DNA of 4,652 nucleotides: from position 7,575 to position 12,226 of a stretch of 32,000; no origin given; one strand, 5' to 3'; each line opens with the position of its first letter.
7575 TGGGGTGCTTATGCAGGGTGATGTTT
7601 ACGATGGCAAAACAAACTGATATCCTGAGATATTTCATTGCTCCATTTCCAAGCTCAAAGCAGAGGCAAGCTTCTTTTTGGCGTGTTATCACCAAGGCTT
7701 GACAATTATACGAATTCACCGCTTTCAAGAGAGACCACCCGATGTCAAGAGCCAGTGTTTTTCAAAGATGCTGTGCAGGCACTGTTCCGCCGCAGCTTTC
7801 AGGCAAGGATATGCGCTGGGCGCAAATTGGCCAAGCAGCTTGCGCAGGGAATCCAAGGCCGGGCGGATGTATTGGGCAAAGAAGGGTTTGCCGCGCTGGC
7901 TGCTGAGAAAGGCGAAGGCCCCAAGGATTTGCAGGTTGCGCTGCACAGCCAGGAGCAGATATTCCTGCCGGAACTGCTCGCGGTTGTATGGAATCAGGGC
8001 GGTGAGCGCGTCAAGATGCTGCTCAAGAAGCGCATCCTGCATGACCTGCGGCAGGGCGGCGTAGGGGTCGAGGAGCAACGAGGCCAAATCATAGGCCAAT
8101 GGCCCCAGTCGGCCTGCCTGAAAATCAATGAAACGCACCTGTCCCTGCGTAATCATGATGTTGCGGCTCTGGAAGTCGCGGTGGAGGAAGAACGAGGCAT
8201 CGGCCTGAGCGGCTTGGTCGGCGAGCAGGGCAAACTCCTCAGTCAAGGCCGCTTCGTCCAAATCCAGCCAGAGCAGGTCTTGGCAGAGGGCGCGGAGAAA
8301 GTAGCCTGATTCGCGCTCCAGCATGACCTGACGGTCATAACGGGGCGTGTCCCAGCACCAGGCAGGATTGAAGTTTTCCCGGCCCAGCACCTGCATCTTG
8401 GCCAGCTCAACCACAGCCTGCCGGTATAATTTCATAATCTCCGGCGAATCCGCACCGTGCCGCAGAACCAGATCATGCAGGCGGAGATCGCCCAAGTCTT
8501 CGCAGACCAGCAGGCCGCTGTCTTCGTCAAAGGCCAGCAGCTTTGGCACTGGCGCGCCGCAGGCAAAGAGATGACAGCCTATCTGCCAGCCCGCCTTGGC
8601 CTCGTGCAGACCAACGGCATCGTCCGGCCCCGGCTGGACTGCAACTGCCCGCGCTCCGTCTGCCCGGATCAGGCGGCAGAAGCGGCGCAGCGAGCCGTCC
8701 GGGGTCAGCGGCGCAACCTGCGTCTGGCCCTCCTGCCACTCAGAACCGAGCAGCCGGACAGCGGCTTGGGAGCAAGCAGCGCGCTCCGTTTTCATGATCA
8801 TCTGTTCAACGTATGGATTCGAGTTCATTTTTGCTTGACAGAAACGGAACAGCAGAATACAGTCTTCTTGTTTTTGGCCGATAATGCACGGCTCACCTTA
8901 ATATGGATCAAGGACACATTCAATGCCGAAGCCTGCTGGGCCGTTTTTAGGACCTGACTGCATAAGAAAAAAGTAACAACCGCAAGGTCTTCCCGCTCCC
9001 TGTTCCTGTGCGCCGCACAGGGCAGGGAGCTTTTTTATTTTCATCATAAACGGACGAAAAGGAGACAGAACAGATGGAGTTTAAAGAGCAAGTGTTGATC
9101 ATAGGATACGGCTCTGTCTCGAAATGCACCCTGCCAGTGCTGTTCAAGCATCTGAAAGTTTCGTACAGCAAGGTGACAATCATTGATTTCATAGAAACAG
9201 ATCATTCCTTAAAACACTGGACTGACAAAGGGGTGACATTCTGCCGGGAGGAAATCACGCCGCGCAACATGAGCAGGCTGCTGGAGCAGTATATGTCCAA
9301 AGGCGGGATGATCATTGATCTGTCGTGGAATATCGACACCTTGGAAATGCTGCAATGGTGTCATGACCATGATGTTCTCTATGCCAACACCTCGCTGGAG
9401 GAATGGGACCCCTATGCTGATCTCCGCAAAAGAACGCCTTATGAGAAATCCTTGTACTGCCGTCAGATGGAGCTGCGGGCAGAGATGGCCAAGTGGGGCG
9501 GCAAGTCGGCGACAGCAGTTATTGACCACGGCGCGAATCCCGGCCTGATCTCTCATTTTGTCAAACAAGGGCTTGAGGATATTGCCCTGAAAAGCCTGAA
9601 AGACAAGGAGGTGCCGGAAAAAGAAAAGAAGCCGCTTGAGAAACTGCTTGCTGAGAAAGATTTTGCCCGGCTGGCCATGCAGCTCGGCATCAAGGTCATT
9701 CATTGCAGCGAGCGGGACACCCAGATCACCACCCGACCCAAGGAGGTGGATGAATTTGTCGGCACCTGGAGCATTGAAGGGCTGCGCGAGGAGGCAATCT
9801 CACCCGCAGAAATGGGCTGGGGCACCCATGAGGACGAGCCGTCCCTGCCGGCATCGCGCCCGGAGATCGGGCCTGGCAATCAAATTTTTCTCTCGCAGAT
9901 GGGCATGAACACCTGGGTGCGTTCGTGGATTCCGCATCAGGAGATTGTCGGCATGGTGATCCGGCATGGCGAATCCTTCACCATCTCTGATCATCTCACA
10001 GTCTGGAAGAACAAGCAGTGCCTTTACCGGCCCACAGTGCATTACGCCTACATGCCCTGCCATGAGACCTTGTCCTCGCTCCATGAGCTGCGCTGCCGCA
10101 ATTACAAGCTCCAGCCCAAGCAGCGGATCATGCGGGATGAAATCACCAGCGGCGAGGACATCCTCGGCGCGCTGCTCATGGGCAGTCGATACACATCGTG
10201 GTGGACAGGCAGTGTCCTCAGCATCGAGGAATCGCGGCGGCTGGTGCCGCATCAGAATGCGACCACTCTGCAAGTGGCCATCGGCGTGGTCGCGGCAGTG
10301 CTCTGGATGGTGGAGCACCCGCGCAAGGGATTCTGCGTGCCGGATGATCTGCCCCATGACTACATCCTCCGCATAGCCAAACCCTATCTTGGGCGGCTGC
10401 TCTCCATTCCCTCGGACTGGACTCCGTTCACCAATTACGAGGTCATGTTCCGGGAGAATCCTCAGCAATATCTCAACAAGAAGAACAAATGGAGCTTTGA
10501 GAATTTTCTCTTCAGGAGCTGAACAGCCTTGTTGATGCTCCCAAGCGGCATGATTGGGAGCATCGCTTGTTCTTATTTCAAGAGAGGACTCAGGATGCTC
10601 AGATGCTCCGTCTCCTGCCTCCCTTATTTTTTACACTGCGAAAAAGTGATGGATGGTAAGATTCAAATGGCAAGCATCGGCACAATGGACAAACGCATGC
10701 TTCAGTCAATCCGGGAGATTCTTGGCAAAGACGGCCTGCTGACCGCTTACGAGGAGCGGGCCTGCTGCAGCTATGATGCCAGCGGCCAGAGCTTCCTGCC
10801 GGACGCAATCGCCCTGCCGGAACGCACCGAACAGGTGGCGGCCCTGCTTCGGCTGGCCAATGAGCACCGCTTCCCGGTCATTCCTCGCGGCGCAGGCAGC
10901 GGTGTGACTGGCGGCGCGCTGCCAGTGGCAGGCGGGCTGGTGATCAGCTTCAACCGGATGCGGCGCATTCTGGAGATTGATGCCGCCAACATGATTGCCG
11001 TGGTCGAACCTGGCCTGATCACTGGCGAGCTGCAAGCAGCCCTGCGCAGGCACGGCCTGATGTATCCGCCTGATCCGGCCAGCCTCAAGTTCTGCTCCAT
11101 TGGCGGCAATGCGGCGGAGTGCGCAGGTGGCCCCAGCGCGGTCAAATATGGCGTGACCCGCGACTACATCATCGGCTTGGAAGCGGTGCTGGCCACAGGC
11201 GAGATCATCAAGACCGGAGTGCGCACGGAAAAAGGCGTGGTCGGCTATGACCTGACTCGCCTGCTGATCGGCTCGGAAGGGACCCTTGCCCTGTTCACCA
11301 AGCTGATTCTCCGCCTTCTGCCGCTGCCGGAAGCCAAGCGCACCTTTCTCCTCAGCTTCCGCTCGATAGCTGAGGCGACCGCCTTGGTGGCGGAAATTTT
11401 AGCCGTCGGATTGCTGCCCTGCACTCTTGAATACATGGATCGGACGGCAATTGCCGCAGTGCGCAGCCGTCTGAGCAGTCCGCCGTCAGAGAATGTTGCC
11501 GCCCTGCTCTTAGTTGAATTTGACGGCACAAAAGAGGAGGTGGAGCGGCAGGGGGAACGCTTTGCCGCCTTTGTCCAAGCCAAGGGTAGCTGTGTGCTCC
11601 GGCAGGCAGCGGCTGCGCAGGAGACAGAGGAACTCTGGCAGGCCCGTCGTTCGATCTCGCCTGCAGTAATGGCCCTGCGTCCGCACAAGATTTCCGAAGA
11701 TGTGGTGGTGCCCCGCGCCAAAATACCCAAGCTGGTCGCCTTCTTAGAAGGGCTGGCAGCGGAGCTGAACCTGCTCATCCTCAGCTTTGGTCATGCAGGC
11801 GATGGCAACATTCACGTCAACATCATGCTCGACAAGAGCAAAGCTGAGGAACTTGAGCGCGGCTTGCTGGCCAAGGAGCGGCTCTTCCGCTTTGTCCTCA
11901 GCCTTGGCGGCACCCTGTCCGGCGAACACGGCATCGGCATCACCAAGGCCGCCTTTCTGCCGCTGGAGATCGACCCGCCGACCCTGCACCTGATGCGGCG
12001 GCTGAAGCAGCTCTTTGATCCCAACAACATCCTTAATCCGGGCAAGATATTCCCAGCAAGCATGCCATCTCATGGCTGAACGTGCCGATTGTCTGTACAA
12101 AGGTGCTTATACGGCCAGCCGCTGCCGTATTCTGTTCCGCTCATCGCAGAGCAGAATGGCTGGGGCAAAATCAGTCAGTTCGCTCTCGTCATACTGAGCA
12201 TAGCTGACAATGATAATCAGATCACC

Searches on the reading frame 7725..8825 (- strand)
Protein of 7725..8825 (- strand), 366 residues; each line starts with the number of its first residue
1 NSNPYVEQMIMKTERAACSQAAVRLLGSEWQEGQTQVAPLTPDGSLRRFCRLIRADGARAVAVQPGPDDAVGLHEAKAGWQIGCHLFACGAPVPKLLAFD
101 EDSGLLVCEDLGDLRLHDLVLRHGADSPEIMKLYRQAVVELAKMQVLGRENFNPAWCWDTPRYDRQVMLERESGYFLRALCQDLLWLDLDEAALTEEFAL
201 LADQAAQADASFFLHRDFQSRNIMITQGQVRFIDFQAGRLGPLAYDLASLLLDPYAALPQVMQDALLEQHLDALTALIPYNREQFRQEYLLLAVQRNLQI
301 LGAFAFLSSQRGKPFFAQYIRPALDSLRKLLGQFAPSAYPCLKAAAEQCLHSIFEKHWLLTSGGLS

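Call 35: search_protein_families(library=pfam, proteins=[window:7725-8825:-], max_evalue=0.00001)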
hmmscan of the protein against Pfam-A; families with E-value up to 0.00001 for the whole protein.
window:7725-8825:- (366 aa): 1 family
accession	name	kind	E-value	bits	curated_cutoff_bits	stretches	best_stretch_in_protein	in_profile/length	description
PF01636.29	APH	-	1.6e-14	54.7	23.2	1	85-272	46-227/239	Phosphotransferase enzyme family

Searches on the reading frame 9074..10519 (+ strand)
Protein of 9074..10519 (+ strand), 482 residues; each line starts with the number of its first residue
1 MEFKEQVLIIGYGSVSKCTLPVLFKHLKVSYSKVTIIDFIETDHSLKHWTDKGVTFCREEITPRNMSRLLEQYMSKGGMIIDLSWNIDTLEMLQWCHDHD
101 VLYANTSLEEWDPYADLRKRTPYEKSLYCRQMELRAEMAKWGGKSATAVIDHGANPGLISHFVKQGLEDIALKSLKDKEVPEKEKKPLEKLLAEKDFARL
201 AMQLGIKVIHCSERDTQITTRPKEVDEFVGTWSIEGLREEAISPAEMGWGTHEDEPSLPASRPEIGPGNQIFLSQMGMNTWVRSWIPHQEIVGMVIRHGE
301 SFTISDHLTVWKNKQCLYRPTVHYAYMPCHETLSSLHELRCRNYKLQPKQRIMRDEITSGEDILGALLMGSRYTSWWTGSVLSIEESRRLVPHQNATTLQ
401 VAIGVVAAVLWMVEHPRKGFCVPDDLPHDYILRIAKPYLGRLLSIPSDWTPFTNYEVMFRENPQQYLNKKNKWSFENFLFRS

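Call 35: search_protein_families(library=pfam, proteins=[window:9074-10519:+], max_evalue=0.00001)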
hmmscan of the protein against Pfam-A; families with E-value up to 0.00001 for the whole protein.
window:9074-10519:+ (482 aa): 2 families
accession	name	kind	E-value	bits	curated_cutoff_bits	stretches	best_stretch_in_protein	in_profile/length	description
PF16653.10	Sacchrp_dh_C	-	1e-28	101.6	31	1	153-442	1-260/265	Saccharopine dehydrogenase C-terminal domain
PF03435.24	Sacchrp_dh_NADP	-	1e-23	84.5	25.1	1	7-149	1-129/129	Saccharopine dehydrogenase NADP binding domain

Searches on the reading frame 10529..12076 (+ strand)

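Call 35: search_protein_families(library=pfam, proteins=[window:10529-12076:+], max_evalue=0.00001)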
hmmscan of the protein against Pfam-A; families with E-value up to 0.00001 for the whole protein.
window:10529-12076:+ (516 aa): 2 families
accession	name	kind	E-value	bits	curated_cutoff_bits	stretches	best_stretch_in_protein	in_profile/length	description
PF02913.24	FAD-oxidase_C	-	1.2e-66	225.5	21.2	1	266-507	1-248/248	FAD linked oxidases, C-terminal domain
PF01565.28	FAD_binding_4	-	6.9e-44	149.4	26.4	1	91-230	1-139/139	FAD binding domain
